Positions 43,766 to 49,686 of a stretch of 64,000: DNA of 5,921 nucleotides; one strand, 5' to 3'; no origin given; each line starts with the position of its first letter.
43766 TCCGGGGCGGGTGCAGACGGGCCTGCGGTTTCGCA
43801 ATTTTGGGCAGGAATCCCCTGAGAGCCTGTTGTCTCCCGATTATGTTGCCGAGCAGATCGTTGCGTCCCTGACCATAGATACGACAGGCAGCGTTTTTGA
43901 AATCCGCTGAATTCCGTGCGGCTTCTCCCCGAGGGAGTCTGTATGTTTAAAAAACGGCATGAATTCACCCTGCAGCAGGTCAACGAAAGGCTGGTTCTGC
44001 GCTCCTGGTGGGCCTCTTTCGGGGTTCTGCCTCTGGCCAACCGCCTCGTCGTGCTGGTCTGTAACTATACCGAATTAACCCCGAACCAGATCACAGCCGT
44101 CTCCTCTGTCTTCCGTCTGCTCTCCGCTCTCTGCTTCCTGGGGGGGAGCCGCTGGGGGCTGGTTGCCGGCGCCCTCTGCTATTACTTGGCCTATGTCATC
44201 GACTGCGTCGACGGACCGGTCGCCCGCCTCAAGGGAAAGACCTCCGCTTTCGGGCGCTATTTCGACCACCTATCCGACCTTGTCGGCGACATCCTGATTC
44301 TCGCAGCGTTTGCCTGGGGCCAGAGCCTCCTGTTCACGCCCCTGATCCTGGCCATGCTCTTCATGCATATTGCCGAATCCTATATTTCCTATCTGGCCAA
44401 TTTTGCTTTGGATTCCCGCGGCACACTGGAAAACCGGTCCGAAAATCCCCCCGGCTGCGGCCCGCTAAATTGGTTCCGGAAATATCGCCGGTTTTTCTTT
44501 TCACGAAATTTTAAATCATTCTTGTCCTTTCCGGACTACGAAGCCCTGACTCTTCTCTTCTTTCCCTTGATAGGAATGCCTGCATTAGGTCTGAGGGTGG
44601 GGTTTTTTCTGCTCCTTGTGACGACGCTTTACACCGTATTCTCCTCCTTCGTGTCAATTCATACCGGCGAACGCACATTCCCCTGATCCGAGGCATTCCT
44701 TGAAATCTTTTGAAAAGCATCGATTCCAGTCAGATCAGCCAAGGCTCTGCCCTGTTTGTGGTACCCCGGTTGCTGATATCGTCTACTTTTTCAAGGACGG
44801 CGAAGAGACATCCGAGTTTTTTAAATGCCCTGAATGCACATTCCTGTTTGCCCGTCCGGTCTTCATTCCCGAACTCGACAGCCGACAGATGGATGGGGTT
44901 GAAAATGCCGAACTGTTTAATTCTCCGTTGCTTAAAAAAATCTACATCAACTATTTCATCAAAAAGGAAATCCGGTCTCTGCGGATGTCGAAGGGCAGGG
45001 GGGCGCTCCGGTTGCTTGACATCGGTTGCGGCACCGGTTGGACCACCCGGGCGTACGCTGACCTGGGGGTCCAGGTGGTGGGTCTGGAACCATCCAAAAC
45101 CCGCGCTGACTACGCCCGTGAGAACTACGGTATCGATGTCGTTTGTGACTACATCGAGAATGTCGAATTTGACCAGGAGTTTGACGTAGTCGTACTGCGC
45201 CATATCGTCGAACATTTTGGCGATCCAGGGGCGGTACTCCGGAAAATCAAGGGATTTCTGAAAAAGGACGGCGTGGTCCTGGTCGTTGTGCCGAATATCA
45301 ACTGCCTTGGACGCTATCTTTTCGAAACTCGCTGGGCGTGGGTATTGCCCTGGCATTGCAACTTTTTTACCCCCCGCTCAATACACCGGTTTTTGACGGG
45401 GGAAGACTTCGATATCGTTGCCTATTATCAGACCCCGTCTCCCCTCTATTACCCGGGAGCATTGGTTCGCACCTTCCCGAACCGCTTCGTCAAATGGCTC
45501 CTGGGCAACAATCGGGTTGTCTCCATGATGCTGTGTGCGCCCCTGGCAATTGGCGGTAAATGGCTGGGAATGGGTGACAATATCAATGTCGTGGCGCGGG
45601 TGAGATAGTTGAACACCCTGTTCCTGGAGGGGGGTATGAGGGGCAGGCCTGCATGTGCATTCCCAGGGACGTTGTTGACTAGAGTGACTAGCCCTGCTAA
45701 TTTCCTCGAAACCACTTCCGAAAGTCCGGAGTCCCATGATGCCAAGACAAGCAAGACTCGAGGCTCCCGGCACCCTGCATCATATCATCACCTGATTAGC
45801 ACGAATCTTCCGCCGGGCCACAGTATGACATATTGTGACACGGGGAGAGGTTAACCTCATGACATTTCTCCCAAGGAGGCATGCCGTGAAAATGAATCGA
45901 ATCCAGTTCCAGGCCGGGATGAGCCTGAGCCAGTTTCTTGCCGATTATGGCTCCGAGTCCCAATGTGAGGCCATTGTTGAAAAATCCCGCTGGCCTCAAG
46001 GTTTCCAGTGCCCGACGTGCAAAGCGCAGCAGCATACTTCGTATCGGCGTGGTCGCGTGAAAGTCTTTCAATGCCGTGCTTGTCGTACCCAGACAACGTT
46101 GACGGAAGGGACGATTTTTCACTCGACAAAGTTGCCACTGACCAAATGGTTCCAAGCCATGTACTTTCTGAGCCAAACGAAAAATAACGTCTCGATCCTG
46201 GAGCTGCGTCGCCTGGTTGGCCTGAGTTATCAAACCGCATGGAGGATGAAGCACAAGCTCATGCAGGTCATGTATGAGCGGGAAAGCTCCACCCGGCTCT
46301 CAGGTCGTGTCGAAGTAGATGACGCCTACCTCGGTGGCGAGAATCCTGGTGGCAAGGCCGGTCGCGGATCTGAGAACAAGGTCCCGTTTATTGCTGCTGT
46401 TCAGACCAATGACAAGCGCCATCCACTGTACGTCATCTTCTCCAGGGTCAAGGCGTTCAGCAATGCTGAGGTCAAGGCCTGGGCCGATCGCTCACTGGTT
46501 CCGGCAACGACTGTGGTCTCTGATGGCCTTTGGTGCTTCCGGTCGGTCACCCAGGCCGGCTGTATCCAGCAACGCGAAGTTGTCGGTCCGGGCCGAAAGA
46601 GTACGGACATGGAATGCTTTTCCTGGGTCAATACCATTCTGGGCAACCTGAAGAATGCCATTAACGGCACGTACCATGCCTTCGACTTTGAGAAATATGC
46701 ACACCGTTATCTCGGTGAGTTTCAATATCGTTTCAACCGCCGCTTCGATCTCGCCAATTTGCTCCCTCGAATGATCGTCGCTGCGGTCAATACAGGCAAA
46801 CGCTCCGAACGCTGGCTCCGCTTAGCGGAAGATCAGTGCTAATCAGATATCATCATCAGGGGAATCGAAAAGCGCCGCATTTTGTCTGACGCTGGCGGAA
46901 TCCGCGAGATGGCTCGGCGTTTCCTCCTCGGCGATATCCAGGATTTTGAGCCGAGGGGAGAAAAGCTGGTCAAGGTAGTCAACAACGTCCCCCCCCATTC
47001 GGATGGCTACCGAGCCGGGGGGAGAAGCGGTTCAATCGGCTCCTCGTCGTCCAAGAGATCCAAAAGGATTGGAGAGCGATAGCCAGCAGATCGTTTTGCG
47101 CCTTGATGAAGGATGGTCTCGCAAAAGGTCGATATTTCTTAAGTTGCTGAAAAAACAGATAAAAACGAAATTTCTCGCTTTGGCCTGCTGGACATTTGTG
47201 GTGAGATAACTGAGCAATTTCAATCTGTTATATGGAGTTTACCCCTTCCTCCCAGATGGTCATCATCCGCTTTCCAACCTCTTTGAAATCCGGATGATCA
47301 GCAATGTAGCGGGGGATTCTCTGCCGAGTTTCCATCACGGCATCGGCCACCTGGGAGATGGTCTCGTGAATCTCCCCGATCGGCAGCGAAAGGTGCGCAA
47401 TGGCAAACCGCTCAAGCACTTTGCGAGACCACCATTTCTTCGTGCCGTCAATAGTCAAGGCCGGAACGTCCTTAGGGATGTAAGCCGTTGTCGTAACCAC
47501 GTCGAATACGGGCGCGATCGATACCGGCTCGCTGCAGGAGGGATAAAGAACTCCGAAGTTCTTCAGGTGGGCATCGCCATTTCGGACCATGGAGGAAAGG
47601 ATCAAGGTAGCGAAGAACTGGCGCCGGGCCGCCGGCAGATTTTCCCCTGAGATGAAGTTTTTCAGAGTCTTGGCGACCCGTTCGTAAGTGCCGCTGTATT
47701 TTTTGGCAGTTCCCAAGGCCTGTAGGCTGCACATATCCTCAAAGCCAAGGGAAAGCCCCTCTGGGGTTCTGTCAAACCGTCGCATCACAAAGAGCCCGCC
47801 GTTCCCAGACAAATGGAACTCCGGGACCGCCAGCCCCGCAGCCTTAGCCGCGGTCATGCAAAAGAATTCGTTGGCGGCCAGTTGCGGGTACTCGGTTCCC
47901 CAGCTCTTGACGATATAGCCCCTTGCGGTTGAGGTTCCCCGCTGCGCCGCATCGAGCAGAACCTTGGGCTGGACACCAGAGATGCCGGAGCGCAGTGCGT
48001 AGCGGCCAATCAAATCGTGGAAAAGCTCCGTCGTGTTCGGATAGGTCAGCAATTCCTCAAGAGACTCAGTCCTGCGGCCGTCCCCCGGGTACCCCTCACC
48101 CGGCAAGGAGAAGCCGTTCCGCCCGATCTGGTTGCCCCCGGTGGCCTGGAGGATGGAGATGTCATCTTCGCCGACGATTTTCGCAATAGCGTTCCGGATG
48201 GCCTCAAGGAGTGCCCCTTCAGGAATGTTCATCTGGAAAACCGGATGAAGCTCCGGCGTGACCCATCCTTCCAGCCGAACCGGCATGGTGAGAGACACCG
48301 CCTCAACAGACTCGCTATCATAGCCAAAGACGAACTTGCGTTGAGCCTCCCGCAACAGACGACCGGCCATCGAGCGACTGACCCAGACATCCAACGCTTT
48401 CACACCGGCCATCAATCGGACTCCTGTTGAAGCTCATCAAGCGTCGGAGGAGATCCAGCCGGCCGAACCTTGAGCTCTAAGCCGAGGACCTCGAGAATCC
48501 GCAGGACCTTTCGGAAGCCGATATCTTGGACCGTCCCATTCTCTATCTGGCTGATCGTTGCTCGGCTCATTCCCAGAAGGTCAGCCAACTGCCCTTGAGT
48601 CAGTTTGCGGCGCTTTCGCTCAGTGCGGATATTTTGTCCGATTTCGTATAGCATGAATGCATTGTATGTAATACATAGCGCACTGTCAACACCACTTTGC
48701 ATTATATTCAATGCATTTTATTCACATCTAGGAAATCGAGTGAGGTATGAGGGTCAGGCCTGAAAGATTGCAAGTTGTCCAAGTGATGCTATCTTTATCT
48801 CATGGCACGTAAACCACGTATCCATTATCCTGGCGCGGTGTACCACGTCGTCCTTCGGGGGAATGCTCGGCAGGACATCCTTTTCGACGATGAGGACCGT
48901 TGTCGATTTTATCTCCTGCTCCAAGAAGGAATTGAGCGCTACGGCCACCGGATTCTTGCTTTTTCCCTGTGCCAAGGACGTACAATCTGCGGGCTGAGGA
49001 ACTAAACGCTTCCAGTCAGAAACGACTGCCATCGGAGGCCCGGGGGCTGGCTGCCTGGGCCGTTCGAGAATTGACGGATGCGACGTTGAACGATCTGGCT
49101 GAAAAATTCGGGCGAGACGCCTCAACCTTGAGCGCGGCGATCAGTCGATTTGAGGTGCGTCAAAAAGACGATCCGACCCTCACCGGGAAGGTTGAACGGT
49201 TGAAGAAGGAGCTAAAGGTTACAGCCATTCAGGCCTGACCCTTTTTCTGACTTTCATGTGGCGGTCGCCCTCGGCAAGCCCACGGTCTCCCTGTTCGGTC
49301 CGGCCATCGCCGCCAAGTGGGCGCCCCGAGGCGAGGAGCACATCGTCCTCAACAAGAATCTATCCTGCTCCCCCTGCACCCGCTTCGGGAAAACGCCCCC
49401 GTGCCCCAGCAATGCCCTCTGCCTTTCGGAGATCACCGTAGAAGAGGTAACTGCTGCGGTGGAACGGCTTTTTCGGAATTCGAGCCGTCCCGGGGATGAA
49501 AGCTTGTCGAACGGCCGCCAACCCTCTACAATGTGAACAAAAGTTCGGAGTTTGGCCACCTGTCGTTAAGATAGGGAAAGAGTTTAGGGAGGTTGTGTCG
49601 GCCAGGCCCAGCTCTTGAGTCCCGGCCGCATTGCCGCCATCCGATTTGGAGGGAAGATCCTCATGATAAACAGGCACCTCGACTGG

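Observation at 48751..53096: Toxin-antitoxin cassettes alternate with copies of a Y1(HUH)-transposase/DnaA-domain-IV element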

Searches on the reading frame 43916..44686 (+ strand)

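Call 79: search_protein_families(library=pfam, proteins=[window:43916-44686:+], max_evalue=0.001)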
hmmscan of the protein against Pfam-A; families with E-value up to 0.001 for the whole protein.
window:43916-44686:+ (256 aa): 1 family
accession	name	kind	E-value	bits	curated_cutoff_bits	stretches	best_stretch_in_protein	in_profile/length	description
PF01066.26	CDP-OH_P_transf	-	8.8e-14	52.6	22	1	55-163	3-104/152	CDP-alcohol phosphatidyltransferase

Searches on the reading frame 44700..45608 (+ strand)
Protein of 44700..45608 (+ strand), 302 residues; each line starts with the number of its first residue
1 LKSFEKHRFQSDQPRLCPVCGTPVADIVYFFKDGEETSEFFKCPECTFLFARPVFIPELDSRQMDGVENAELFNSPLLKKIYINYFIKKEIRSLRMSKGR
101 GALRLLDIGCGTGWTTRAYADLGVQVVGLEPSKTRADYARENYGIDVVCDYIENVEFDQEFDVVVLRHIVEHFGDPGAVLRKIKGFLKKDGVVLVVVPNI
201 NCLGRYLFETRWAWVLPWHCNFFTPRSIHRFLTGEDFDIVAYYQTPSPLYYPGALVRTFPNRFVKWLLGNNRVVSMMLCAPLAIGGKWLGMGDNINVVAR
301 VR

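Call 51: find_encoding_contigs(protein=window:44700-45608:+, flank=10000, max_places=10)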
Protein window:44700-45608:+ (302 aa): no gene with exactly this product is on record in the collection.

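Call 79: search_protein_families(library=pfam, proteins=[window:44700-45608:+], max_evalue=0.001)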
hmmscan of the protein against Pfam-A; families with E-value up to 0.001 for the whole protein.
window:44700-45608:+ (302 aa): 7 families
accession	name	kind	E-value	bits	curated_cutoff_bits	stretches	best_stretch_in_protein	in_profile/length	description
PF13489.12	Methyltransf_23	-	3e-23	82.8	27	1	96-241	16-163/164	Methyltransferase domain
PF08241.18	Methyltransf_11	-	5.6e-18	65.8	21.2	1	106-194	1-94/95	Methyltransferase domain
PF13649.12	Methyltransf_25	-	7.6e-15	55.8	27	1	106-191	2-97/97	Methyltransferase domain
PF08242.18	Methyltransf_12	-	3.9e-13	50.4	30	1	106-193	1-98/98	Methyltransferase domain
PF13847.12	Methyltransf_31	-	3.1e-11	43.6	27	1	102-199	4-113/145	Methyltransferase domain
PF02353.26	CMAS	-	6.6e-08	32.6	27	1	92-195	56-164/273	Mycolic acid cyclopropane synthetase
PF07021.18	MetW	-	0.00069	19.7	21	0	104-199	16-111/193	Methionine biosynthesis protein MetW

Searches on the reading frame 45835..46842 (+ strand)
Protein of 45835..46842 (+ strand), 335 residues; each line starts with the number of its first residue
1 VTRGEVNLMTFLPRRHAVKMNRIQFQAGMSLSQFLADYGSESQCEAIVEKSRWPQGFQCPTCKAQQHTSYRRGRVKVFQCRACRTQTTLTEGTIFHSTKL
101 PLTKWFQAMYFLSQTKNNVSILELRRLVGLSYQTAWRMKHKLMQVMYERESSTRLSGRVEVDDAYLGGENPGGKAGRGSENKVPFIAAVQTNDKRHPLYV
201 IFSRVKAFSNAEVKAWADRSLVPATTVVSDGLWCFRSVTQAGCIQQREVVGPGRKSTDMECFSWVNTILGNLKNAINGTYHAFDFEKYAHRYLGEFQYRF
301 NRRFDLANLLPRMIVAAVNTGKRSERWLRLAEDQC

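Call 9: search_protein_families(library=ncbifam, proteins=[window:45835-46842:+], max_evalue=0.01)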
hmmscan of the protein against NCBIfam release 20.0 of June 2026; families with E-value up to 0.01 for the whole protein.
window:45835-46842:+ (335 aa): 2 families
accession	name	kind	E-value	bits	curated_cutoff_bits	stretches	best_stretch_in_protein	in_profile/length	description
NF033547.1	transpos_IS1595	equivalog_domain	5.9e-61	206.1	75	1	97-303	1-215/215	IS1595 family transposase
NF033550.5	transpos_ISL3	equivalog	0.0029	16.7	180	1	60-166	32-134/370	ISL3 family transposase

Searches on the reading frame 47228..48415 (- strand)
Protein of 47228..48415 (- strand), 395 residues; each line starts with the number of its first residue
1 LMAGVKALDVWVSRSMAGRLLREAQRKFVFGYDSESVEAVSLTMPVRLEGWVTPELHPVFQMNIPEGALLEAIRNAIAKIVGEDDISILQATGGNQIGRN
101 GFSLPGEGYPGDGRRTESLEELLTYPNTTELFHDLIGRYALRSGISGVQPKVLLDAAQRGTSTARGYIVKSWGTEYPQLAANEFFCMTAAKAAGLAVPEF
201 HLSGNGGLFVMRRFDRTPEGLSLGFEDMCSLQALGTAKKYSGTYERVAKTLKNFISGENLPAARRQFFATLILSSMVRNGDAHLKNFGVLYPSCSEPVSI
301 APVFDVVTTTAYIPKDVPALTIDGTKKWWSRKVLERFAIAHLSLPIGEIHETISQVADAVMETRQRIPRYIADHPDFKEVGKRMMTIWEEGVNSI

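Call 4: search_protein_families(library=pfam, proteins=[window:47228-48415:-], max_evalue=0.01)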
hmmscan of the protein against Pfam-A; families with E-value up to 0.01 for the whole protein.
window:47228-48415:- (395 aa): 2 families
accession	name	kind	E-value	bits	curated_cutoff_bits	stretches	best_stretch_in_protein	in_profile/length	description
PF07804.18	HipA_C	-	2e-45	155.5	30.5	1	144-361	2-210/213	HipA-like C-terminal domain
PF13657.11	Couple_hipA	-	2.9e-15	57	22.5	1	8-99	1-95/99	HipA N-terminal domain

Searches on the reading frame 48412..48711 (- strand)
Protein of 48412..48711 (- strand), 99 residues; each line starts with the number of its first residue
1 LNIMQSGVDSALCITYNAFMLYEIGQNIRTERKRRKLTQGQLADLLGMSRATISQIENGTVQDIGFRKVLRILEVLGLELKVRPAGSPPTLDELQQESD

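Call 4: search_protein_families(library=pfam, proteins=[window:48412-48711:-], max_evalue=0.01)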
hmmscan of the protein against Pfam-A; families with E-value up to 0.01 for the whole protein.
window:48412-48711:- (99 aa): 10 families
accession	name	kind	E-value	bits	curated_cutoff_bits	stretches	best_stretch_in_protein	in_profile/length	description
PF01381.28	HTH_3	-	5.8e-14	52.3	23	1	28-80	1-52/55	Helix-turn-helix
PF13560.12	HTH_31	-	1.3e-12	48.3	27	1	23-80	1-58/64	Helix-turn-helix domain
PF12844.13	HTH_19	-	4.1e-10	39.9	30.2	1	25-80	1-55/64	Helix-turn-helix domain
PF13744.12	HTH_37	-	1.5e-09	37.9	27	1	24-83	19-78/80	Helix-turn-helix domain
PF13443.12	HTH_26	-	1.1e-05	26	22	1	28-79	2-53/63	Cro/C1-type HTH DNA-binding domain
PF04545.22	Sigma70_r4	-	4e-05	23.5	24.1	1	32-61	16-45/50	Sigma-70, region 4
PF13545.12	HTH_Crp_2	-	0.00015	22.1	27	1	21-56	7-42/70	Crp-like helix-turn-helix domain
PF13413.12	HTH_25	-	0.00054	20.2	24.6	1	29-64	3-38/62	Helix-turn-helix domain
PF12802.13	MarR_2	-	0.0021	18.6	27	1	35-56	20-40/61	MarR family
PF20432.4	Xre-like-HTH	-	0.0025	18.5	25.8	1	36-54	23-41/63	Antitoxin Xre-like helix-turn-helix domain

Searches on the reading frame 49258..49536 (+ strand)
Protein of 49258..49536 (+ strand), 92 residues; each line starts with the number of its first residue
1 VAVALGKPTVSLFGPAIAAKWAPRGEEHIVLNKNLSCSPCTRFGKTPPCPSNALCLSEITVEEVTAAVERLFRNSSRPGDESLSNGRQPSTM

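Call 9: search_protein_families(library=ncbifam, proteins=[window:49258-49536:+], max_evalue=0.01)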
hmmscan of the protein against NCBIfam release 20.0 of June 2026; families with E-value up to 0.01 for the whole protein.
window:49258-49536:+ (92 aa): 3 families
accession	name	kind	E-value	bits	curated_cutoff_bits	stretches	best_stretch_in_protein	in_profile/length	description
TIGR02195.1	heptsyl_trn_II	equivalog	5.5e-05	22.4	134.6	1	2-72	271-338/339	lipopolysaccharide heptosyltransferase II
TIGR02201.1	heptsyl_trn_III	equivalog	0.00023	20.3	170.2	1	1-70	274-341/344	putative lipopolysaccharide heptosyltransferase III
NF007742.0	PRK10422.1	equivalog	0.004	16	467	1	1-77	276-348/352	lipopolysaccharide core heptosyltransferase RfaQ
